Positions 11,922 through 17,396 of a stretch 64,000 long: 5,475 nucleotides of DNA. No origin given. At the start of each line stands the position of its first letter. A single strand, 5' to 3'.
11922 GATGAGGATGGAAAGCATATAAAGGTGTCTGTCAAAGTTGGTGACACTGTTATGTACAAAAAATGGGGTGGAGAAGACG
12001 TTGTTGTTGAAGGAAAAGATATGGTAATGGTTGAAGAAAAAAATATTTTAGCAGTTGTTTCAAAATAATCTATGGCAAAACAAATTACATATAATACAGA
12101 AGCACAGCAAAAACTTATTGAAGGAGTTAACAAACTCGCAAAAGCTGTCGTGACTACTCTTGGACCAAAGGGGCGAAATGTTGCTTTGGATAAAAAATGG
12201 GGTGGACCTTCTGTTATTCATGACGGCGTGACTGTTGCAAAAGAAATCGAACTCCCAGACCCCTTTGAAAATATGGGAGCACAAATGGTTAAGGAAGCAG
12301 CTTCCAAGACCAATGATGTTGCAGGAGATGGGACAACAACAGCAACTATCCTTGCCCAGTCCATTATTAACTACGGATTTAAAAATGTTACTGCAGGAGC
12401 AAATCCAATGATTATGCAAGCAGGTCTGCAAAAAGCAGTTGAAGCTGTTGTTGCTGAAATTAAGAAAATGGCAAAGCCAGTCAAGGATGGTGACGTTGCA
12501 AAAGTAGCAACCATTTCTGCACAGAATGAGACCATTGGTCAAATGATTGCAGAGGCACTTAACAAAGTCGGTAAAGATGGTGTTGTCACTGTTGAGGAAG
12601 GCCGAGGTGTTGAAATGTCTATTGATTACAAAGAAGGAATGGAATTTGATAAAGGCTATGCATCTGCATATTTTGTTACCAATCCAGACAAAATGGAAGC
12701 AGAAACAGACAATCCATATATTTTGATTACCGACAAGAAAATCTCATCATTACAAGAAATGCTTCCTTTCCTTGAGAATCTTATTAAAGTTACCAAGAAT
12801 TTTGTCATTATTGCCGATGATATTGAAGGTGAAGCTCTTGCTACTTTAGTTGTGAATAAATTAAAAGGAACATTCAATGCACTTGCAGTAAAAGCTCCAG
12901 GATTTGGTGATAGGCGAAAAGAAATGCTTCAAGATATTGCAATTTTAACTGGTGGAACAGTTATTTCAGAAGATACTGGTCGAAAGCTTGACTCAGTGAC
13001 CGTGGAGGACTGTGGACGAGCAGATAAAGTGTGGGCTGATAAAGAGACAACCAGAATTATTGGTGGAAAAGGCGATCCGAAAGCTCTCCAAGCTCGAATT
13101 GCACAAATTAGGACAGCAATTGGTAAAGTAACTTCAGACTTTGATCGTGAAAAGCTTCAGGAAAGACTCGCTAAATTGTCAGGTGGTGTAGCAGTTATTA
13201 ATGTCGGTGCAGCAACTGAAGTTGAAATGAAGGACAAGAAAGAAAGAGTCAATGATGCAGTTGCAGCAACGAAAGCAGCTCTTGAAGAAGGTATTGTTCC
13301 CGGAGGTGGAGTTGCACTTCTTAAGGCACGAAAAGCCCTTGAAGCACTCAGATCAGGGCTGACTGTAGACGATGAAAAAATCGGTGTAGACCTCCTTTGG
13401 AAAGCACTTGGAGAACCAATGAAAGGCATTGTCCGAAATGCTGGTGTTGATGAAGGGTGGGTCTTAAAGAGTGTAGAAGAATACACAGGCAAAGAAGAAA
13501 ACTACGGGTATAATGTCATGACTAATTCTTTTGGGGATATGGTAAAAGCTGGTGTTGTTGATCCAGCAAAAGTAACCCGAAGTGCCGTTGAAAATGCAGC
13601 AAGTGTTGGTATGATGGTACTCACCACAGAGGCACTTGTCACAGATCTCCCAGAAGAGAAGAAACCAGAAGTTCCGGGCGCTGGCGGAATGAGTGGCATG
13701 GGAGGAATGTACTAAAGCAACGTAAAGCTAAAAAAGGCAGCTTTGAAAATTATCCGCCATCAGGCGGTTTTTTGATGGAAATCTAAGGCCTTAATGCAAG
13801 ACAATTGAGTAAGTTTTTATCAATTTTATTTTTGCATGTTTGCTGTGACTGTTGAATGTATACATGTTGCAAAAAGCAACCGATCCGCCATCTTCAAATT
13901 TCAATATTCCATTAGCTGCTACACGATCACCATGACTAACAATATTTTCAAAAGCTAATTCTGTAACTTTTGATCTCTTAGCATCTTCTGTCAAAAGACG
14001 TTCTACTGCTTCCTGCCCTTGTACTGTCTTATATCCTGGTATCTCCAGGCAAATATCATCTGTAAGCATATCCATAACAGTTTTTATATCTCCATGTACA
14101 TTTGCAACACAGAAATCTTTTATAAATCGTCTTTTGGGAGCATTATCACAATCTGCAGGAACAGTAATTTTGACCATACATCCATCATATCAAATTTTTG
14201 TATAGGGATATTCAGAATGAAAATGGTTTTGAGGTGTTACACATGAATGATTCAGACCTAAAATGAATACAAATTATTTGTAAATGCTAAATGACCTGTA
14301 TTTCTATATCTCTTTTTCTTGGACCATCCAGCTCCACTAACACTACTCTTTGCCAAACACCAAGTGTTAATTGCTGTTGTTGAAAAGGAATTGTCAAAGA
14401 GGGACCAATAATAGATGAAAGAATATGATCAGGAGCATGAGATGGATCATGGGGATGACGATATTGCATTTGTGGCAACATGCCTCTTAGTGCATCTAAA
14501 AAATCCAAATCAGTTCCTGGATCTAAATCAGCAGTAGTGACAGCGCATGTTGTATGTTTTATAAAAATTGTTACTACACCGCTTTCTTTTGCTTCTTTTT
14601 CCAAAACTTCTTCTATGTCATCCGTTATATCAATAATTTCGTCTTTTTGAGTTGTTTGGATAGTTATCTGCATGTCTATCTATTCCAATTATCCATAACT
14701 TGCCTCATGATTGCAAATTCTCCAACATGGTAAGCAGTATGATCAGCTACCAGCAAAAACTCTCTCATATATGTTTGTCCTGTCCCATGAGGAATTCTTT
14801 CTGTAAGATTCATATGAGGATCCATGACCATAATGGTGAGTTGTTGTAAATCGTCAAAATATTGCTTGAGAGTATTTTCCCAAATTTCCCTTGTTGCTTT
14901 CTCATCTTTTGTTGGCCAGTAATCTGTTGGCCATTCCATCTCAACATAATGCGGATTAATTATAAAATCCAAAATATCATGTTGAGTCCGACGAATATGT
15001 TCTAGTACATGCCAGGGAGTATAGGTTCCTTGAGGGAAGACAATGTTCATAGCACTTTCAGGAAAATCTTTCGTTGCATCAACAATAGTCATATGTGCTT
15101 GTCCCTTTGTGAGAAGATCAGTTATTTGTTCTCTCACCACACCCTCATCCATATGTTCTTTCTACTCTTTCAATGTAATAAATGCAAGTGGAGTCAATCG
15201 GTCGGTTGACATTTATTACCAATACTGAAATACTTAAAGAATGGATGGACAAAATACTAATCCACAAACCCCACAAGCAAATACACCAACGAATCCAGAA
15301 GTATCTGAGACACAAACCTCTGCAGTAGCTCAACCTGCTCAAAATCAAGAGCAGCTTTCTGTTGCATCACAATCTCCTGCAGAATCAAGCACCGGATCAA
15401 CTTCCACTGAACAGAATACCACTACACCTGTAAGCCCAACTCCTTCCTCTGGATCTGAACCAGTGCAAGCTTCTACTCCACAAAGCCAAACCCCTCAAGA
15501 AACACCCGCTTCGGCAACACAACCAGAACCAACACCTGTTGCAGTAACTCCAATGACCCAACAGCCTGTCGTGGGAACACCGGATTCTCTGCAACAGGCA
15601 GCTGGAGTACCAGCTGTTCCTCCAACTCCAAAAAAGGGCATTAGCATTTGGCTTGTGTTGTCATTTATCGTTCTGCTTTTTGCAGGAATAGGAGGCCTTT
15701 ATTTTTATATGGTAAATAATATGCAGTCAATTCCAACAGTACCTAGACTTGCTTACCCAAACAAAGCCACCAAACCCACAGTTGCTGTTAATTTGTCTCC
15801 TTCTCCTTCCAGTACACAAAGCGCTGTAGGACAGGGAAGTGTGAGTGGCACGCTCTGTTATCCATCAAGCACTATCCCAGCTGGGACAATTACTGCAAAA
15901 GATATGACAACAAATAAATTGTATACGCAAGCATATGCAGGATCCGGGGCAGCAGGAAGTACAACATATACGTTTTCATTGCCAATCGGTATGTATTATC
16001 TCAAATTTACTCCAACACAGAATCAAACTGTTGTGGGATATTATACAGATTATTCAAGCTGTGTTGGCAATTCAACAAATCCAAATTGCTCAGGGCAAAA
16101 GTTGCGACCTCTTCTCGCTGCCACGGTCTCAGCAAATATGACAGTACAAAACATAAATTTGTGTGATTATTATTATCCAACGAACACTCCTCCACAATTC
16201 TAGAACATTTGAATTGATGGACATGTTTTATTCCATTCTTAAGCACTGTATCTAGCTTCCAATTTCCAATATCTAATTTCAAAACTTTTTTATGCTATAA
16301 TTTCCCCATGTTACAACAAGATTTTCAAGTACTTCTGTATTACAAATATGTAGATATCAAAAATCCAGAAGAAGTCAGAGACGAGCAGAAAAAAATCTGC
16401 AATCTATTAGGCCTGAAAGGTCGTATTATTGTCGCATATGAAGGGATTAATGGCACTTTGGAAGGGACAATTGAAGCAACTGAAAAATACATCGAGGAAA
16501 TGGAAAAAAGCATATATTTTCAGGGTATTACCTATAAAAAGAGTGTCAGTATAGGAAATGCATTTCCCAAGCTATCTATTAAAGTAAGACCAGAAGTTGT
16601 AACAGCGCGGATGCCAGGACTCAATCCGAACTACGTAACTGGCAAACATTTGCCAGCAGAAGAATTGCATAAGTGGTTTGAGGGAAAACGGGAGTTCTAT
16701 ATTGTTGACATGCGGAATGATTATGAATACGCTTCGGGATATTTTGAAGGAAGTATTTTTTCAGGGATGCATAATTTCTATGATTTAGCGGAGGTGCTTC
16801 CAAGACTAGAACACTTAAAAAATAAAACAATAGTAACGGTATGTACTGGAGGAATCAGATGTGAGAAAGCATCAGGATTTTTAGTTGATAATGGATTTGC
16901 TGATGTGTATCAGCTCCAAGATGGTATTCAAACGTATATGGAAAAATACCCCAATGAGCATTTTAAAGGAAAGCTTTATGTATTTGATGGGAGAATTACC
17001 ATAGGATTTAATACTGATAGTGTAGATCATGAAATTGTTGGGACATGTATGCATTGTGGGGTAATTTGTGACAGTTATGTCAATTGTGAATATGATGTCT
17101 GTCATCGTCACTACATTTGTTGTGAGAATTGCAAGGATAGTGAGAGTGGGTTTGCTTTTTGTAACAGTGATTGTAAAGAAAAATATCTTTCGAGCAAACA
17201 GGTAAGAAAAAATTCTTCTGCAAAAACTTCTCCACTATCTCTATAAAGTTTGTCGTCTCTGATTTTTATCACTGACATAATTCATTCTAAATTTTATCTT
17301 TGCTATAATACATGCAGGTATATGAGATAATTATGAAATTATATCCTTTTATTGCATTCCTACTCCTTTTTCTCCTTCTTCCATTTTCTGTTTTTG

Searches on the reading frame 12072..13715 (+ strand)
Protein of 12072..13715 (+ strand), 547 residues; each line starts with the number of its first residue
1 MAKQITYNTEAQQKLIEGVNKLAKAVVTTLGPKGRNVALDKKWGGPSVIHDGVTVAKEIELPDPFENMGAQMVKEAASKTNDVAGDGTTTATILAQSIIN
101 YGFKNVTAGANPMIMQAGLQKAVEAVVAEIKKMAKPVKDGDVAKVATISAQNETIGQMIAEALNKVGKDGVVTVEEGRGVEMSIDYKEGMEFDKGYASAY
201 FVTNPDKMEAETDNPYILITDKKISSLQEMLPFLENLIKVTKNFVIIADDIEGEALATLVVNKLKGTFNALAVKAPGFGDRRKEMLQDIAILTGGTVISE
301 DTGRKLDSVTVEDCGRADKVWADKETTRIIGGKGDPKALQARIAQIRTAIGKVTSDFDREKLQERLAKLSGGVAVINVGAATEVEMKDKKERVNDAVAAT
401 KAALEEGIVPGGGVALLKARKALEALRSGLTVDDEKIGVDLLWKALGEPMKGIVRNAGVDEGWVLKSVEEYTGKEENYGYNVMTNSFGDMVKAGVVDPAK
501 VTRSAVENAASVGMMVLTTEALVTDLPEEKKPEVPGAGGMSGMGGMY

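Call 13: search_protein_families(library=pfam, proteins=[window:12072-13715:+], max_evalue=0.001)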
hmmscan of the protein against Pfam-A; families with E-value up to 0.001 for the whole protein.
window:12072-13715:+ (547 aa): 1 family
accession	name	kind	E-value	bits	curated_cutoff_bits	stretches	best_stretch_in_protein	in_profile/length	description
PF00118.29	Cpn60_TCP1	-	2e-71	241.6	34.3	1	22-524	1-487/490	TCP-1/cpn60 chaperonin family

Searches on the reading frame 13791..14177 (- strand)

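Call 13: search_protein_families(library=pfam, proteins=[window:13791-14177:-], max_evalue=0.001)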
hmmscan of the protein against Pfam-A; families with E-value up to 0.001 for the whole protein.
window:13791-14177:- (128 aa): 1 family
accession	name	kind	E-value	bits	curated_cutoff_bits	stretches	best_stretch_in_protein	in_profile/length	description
PF12680.13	SnoaL_2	-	1.2e-06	29.5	27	1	27-108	9-94/102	SnoaL-like domain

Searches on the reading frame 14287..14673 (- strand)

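Call 14: search_protein_families(library=pfam, proteins=[window:14287-14673:-], max_evalue=0.001)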
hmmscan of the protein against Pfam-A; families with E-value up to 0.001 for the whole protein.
window:14287-14673:- (128 aa): 1 family
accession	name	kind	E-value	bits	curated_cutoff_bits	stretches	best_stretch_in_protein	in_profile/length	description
PF01894.22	UPF0047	-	3.5e-32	111.4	27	1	15-127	1-117/117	Uncharacterised protein family UPF0047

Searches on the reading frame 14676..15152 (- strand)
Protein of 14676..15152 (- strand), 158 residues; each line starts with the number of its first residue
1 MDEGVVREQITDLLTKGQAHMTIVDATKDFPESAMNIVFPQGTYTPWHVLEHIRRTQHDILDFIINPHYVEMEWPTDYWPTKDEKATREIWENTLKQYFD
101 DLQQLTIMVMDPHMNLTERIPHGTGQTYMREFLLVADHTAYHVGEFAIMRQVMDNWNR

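Call 14: search_protein_families(library=pfam, proteins=[window:14676-15152:-], max_evalue=0.001)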
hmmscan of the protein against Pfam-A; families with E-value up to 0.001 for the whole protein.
window:14676-15152:- (158 aa): 1 family
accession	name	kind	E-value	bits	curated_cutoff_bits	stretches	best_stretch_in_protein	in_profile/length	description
PF12867.12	DinB_2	-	0.00013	22.8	24.8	1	21-145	7-127/128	DinB superfamily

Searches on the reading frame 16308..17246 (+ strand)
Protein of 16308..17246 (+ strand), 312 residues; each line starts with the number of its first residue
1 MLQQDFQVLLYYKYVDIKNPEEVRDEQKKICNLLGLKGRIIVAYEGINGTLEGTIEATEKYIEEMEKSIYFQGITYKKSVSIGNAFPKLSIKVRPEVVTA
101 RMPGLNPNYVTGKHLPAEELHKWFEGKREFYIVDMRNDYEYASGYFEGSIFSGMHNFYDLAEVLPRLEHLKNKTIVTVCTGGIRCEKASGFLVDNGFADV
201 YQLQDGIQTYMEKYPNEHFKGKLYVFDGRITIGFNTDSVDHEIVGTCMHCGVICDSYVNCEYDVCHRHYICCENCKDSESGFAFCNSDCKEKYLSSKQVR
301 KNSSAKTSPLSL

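Call 14: search_protein_families(library=pfam, proteins=[window:16308-17246:+], max_evalue=0.001)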
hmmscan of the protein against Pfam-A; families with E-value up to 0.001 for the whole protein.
window:16308-17246:+ (312 aa): 3 families
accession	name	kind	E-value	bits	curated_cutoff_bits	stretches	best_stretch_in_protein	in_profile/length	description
PF17773.7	UPF0176_N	-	1.8e-24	86.4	26.2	1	7-97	2-92/92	UPF0176 acylphosphatase like domain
PF12368.13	Rhodanese_C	-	4.8e-16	59.3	26.9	1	220-290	1-66/66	Rhodanase C-terminal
PF00581.25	Rhodanese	-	9e-11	42.6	22.2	1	117-211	2-100/102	Rhodanese-like domain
